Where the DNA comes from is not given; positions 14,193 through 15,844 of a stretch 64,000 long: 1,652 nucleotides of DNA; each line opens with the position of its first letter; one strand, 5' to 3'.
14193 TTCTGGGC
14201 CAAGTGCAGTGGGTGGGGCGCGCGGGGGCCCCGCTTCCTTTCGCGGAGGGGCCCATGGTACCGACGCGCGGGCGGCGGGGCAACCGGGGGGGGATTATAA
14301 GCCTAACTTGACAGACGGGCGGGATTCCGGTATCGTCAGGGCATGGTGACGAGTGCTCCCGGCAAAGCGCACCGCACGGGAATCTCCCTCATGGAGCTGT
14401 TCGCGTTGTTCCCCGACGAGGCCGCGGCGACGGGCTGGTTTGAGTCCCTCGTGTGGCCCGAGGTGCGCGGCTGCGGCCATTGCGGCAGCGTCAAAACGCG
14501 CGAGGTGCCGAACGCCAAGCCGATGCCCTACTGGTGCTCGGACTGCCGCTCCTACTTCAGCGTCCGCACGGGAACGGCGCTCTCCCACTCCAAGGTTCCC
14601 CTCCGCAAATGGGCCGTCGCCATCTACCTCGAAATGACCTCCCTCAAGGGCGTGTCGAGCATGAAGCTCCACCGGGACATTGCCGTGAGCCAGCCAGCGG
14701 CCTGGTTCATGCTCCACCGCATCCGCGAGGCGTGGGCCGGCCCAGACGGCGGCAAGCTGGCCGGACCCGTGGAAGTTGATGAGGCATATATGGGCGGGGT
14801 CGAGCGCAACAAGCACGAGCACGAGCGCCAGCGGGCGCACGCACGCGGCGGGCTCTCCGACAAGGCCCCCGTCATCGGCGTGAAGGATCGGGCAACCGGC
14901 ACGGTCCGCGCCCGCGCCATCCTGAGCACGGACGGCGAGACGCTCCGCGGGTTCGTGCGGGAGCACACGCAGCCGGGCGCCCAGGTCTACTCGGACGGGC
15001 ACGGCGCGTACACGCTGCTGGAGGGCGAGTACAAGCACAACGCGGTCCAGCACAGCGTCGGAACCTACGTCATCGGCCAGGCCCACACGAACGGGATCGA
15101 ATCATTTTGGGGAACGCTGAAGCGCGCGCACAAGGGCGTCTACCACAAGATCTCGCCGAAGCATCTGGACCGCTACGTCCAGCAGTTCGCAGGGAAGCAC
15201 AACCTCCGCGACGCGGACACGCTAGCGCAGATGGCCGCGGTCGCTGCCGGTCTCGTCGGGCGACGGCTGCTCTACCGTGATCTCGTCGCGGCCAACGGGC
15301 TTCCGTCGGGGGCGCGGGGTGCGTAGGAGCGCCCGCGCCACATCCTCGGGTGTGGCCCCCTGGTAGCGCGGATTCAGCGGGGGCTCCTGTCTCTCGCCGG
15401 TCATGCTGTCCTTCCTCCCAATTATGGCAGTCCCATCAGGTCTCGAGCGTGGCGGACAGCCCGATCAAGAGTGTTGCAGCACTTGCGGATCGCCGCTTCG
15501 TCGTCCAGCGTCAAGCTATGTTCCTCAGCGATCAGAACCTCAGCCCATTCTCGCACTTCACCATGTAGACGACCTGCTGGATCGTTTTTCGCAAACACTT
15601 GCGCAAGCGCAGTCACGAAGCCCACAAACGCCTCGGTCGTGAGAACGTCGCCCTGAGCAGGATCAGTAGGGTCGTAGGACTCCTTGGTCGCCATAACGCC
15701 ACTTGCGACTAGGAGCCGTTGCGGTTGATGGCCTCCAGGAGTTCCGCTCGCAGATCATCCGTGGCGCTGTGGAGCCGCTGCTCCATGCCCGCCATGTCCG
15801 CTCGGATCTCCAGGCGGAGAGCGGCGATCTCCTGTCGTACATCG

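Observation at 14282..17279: IS1595-family unit with cargo genes, perfect 23-bp inverted repeats and 8-bp target duplication, inserted 110 bp downstream of 5S rRNA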

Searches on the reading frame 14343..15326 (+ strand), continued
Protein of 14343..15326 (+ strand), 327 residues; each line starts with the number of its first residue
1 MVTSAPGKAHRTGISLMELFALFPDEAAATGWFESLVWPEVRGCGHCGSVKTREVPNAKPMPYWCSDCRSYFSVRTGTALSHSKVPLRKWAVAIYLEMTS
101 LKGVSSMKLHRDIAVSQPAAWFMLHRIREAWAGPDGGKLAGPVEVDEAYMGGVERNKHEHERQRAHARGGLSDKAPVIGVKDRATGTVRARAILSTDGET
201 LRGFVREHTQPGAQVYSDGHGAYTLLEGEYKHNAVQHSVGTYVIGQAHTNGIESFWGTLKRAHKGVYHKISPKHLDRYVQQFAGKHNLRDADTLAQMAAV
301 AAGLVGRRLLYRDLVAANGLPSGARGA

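Call 64: search_dna_similar(query=window:14343-15326:+, collection=plasmids, mode=protein, max_rows=25)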
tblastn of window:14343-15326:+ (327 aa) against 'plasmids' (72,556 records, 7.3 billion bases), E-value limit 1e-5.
Records with a match: 448; places in all: 637; records where one place covers at least 80% of the query: 299.
Best place of each record, by identity: <60% 448.
By first word of the organism name: Sinorhizobium 43; Pseudosulfitobacter 30; Ralstonia 29; Acinetobacter 29; Xanthomonas 18; Rhizobium 18; Aeromonas 17; Mesorhizobium 13; Haloarcula 11; Agrobacterium 9; and 105 more.
By predicted mobility (MOB-suite, as given by PLSDB): non-mobilizable 228; conjugative 137; mobilizable 83.
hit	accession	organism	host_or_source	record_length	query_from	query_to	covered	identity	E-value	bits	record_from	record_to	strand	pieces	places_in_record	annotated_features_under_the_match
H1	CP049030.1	Rhodobacteraceae bacterium SC52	Apostichopus japonicus,pure ...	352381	15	302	88%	42.6%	1e-63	224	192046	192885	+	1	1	none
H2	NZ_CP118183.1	Entomospira culicis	Culex pipiens,cell culture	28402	15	315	92%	38.3%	3e-58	209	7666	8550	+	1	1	IS1595 family transposase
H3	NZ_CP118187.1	Entomospira culicis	Culex pipiens,cell culture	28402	15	315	92%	38.3%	3e-58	209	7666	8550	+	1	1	IS1595 family transposase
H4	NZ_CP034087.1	Methylocystis rosea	cell culture,groundwater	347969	15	316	92%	37.4%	1e-54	199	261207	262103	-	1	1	IS1595 family transposase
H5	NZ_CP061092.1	Roseomonas marmotae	Marmota himalayana,pure culture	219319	23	319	91%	35.6%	8e-42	162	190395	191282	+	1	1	IS1595 family transposase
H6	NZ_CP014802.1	Salipiger profundus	single cell,environmental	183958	6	315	95%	33.5%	5e-34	139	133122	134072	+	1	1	IS1595 family transposase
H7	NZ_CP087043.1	Pseudosulfitobacter pseudonitzschiae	Mediolabrus comicus,The surface ...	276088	13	312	92%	33.9%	1e-37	149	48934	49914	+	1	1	IS1595 family transposase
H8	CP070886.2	Pseudosulfitobacter pseudonitzschiae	Skeletonema costatum,The surface ...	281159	13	312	92%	33.9%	1e-37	149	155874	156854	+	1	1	IS1595 family transposase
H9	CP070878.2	Pseudosulfitobacter pseudonitzschiae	Skeletonema costatum,The surface ...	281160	13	312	92%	33.9%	1e-37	149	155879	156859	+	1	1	IS1595 family transposase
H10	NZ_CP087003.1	Pseudosulfitobacter pseudonitzschiae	Skeletonema costatum,The surface ...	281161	13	312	92%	33.9%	1e-37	149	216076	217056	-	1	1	IS1595 family transposase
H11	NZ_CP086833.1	Pseudosulfitobacter pseudonitzschiae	Trieres chinensis,The surface seawater ...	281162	13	312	92%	33.9%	1e-37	149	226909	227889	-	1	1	IS1595 family transposase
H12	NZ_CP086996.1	Pseudosulfitobacter pseudonitzschiae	Skeletonema costatum,The surface ...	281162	13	312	92%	33.9%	1e-37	149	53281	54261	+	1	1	IS1595 family transposase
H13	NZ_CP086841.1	Pseudosulfitobacter pseudonitzschiae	Trieres chinensis,The surface seawater ...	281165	13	312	92%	33.9%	1e-37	149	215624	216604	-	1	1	IS1595 family transposase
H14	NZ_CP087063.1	Pseudosulfitobacter pseudonitzschiae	Mediolabrus comicus,The surface ...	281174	13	312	92%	33.9%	1e-37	149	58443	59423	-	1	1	IS1595 family transposase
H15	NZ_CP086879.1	Pseudosulfitobacter pseudonitzschiae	Skeletonema costatum,The surface ...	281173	13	312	92%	33.9%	1e-37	149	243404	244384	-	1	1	IS1595 family transposase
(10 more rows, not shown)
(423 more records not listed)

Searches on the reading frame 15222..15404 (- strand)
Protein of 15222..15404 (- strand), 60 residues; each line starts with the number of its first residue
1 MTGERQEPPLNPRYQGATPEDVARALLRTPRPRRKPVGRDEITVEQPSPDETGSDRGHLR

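Call 11: search_protein_families(library=ncbifam, proteins=[window:15222-15404:-], max_evalue=0.1)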
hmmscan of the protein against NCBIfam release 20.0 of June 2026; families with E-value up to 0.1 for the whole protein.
window:15222-15404:- (60 aa): 0 families

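Call 37: search_protein_families(library=pfam, proteins=[window:15225-15404:-], max_evalue=1)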
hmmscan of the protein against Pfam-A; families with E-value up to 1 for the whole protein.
seq(60 aa): 0 families

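Call 50: find_homologous_proteins(query=A2, max_evalue=0.001)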
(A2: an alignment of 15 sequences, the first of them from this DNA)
Query A2 (15 sequences) (60 aa, profile of the alignment): 1301 proteins with E <= 0.001 among 8000 candidates; the best 120 are listed.
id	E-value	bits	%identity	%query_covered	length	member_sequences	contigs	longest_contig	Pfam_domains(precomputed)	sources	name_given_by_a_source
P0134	2.6e-27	113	48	87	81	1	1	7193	-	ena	-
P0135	4.7e-27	112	48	90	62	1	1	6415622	-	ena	-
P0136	6.1e-27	111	47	88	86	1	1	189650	-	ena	-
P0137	1.0e-26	111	46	87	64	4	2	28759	-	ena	-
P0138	1.1e-26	110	43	100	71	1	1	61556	-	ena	-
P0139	1.2e-26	110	44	93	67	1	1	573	-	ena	-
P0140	1.3e-26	110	48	92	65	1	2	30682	-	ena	-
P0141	1.4e-26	110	39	90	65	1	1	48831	-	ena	-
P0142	2.5e-26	109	43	90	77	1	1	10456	-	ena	-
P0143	2.9e-26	109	48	90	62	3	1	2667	-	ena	-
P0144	3.4e-26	109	46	92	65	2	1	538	-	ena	-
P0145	4.6e-26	109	48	90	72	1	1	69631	-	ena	-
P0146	5.2e-26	108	41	90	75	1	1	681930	-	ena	-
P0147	5.7e-26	108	48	88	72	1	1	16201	-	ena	-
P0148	6.8e-26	108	51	78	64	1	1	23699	-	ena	-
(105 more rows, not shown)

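Call 75: predict_structure(alignment_id=A3)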
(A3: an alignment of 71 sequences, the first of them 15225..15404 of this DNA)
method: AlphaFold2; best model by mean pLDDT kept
length: 60 residues; sequences in the alignment: 71
mean_pLDDT: 62.5   pTM: 0.27
mean pLDDT of the five models: 62.5, 60.3, 59.7, 58.8, 58.6
residues with pLDDT >= 90: 0; 70-90: 13; 50-70: 43; < 50: 4
segments of 3 or more residues with pLDDT < 50: none
pLDDT, mean of each block of 10 residues (from residue 1): 59 74 73 56 53 59
secondary structure, 60 per line:
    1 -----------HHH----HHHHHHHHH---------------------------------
elements in order: H19-27
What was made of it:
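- Tried and rejected: The orfX model shows one short helix and is otherwise low-confidence (call 75).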

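Call 78: search_protein_families(library=padloc, proteins=[window:15222-15404:-], max_evalue=0.01)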
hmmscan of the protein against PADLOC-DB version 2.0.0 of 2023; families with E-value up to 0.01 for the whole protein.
window:15222-15404:- (60 aa): 0 families

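Call 79: search_protein_families(library=phrogs, proteins=[window:15222-15404:-], max_evalue=0.01)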
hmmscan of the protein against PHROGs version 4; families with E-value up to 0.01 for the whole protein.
window:15222-15404:- (60 aa): 0 families

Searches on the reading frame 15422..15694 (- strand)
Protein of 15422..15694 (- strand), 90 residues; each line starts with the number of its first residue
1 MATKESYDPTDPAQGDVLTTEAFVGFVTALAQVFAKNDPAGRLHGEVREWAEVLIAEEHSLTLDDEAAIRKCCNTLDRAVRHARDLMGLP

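Call 7: search_protein_families(library=pfam, proteins=[window:15422-15694:-], max_evalue=0.1)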
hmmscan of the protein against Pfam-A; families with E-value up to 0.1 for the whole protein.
window:15422-15694:- (90 aa): 0 families

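Call 11: search_protein_families(library=ncbifam, proteins=[window:15422-15694:-], max_evalue=0.1)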
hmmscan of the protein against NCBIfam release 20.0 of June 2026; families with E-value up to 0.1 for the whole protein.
window:15422-15694:- (90 aa): 0 families

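Call 65: search_protein_representatives(protein=window:15422-15694:-)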
Query: 90 residues. Proteins with E-value up to 0.001 (for the whole library): 6; up to 1e-10: 1; up to 1e-30: 1. The best 6 are listed.
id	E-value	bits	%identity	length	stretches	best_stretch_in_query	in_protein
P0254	5.7e-35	135.5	74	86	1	6-90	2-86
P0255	9.2e-08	48.6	37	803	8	35-76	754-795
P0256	8.0e-07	45.6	41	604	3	42-84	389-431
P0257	8.8e-07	45.5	52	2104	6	3-24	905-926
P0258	3.8e-04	37.1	41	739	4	41-77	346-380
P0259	7.5e-04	36.2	32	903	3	39-78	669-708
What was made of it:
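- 15422..15694 (-): 90-aa ORF (c90): cargo shared with a related methyltransferase-HNH-carrying element. It has one credible homolog among 1.84 billion representatives, P0254 at 74% identity (call 65).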

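Call 66: find_encoding_contigs(protein=P0254, flank=6000, max_places=4)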
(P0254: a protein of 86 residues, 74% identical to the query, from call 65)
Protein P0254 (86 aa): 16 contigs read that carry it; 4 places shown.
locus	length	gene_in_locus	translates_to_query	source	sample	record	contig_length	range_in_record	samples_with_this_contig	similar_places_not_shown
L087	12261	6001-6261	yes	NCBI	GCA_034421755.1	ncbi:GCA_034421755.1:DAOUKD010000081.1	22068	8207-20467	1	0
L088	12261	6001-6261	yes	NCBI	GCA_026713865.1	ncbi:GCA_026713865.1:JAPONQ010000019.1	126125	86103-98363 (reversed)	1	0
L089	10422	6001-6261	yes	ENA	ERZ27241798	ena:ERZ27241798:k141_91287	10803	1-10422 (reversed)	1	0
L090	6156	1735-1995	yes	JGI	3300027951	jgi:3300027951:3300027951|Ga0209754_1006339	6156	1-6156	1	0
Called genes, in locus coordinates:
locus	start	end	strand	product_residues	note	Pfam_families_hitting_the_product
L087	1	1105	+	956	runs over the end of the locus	PF02739:5_3_exonuc_N, PF01367:5_3_exonuc, PF01612:DNA_pol_A_exo1 (weak), PF00476:DNA_pol_A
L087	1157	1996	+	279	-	PF01149:Fapy_DNA_glyco, PF06831:H2TH, PF06827:zf-FPG_IleRS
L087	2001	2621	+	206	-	PF01169:GDT1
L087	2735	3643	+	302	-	PF02129:Peptidase_S15, PF12146:Hydrolase_4, PF12697:Abhydrolase_6, PF00561:Abhydrolase_1 (weak)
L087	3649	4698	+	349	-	PF03576:Peptidase_S58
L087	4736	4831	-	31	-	-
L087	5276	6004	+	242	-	PF01555:N6_N4_Mtase, PF01844:HNH, PF14279:HNH_5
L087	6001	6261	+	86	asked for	-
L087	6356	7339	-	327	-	PF12762:DDE_Tnp_IS1595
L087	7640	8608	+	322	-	PF02548:Pantoate_transf, PF13714:PEP_mutase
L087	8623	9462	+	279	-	PF02569:Pantoate_ligase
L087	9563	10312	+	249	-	PF20772:TACO1_YebC_N, PF01709:Transcrip_reg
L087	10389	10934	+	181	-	PF02075:RuvC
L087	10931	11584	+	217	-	PF01330:RuvA_N, PF14520:HHH_5, PF07499:RuvA_C (weak)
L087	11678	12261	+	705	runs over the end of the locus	PF00270:DEAD (weak), PF04851:ResIII, PF13604:AAA_30 (faint), PF17757:UvrB_inter, PF27431:UvrB_3rd, PF00271:Helicase_C, PF12344:UvrB, PF02151:UVR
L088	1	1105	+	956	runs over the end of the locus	PF02739:5_3_exonuc_N, PF01367:5_3_exonuc, PF01612:DNA_pol_A_exo1 (weak), PF00476:DNA_pol_A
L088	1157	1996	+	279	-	PF01149:Fapy_DNA_glyco, PF06831:H2TH, PF06827:zf-FPG_IleRS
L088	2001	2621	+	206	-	PF01169:GDT1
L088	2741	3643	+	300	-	PF02129:Peptidase_S15, PF00561:Abhydrolase_1 (weak), PF12146:Hydrolase_4, PF12697:Abhydrolase_6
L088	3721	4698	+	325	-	PF03576:Peptidase_S58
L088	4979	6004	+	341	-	PF01555:N6_N4_Mtase, PF01844:HNH, PF14279:HNH_5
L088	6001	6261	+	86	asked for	-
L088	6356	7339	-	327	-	PF12762:DDE_Tnp_IS1595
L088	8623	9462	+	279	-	PF02569:Pantoate_ligase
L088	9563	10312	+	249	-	PF20772:TACO1_YebC_N, PF01709:Transcrip_reg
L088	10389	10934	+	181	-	PF02075:RuvC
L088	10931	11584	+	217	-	PF01330:RuvA_N, PF14520:HHH_5, PF07499:RuvA_C (weak)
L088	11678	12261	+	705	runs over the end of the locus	PF00270:DEAD (weak), PF04851:ResIII, PF13604:AAA_30 (faint), PF17757:UvrB_inter, PF27431:UvrB_3rd, PF00271:Helicase_C, PF12344:UvrB, PF02151:UVR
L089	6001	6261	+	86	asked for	-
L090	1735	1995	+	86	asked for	-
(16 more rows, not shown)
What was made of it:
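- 15422..15694 (-): That homolog lies inside another IS1595 unit and overlaps the end of an N6_N4_Mtase-HNH gene by 4 nt (call 66).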

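Call 78: search_protein_families(library=padloc, proteins=[window:15422-15694:-, L088:4979-6004:+], max_evalue=0.01)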
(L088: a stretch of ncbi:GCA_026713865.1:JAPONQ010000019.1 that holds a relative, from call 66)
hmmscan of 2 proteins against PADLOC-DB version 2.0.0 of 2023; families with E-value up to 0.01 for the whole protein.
window:15422-15694:- (90 aa): 0 families

L088:4979-6004:+ (341 aa): 73 families (the best 25 are shown)
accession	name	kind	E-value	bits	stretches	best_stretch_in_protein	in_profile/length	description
PDLC03339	MTase_II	-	3.3e-37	126.2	1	76-239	103-274/399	Type II methyltransferase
PDLC03300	MTase_II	-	9.5e-30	101.7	1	76-256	129-294/302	Type II methyltransferase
PDLC03354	MTase_II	-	9.1e-27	92.1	1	139-252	290-398/425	Type II methyltransferase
PDLC03371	MTase_II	-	1.2e-26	91.8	1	73-237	108-253/260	Type II methyltransferase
PDLC03299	MTase_II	-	2.2e-23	81.2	1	80-237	106-258/296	Type II methyltransferase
PDLC03320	MTase_II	-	6.5e-20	69.5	1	153-237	191-275/289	Type II methyltransferase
PDLC03216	MTase_II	-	2.8e-18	64.1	1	154-237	168-256/364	Type II methyltransferase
PDLC03633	MTase_III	-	3.4e-18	63.7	1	76-236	194-353/616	Type III methyltransferase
PDLC03353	MTase_II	-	2.5e-17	61.3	1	157-237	173-251/260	Type II methyltransferase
PDLC03738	oMTase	-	5.4e-17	59.6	1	154-236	178-265/376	orphan methyltransferase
PDLC03387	MTase_II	-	6e-17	59.7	1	143-240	186-279/289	Type II methyltransferase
PDLC03350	MTase_II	-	1.4e-14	52.2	1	157-236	219-295/312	Type II methyltransferase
PDLC03327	MTase_II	-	7.1e-14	49.8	1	82-211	137-260/319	Type II methyltransferase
PDLC03238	MTase_II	-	7.9e-14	49.5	1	152-235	281-362/428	Type II methyltransferase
PDLC03228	MTase_II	-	8.7e-14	49.9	1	171-236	141-205/227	Type II methyltransferase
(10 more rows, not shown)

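Call 79: search_protein_families(library=phrogs, proteins=[window:15422-15694:-, L088:4979-6004:+], max_evalue=0.01)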
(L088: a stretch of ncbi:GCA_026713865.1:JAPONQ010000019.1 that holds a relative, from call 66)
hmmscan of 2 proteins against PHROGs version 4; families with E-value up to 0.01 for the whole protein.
window:15422-15694:- (90 aa): 0 families

L088:4979-6004:+ (341 aa): 41 families (the best 25 are shown)
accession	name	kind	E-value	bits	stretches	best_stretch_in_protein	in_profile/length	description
phrog_67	-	other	9.1e-34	118.6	1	69-254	203-361/743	DNA methyltransferase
phrog_498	-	other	1.4e-18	67.8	1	70-239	288-423/633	DNA methyltransferase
phrog_3008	-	other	7.3e-17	62.4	1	175-237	150-212/244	DNA methyltransferase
phrog_2118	-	DNA, RNA and nucleotide metabolism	2e-14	54.8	1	269-328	166-225/301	HNH endonuclease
phrog_1035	-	DNA, RNA and nucleotide metabolism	1.1e-13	52.7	1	272-329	152-215/271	endonuclease VII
phrog_338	-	DNA, RNA and nucleotide metabolism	4.4e-12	47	1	249-330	180-265/340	HNH endonuclease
phrog_6050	-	DNA, RNA and nucleotide metabolism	4.8e-11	43.1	1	266-328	298-361/402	HNH endonuclease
phrog_18293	-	other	9.2e-11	42.7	1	171-233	42-104/119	methyltransferase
phrog_2214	-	DNA, RNA and nucleotide metabolism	2.3e-10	41.2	1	268-329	182-241/429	HNH endonuclease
phrog_6952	-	other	2.7e-10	41.4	1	154-228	96-167/181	DNA methyltransferase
phrog_23085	-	unknown function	4.9e-10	40.2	1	159-234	28-103/138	-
phrog_5718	-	DNA, RNA and nucleotide metabolism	7e-10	39.5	1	252-332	100-181/394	HNH endonuclease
phrog_8660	-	DNA, RNA and nucleotide metabolism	9.5e-09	36.6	1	275-330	120-182/196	HNH endonuclease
phrog_23148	-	unknown function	2.7e-08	35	1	175-238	85-148/165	-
phrog_7785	-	DNA, RNA and nucleotide metabolism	3.1e-08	34.7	1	282-327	73-114/147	HNH endonuclease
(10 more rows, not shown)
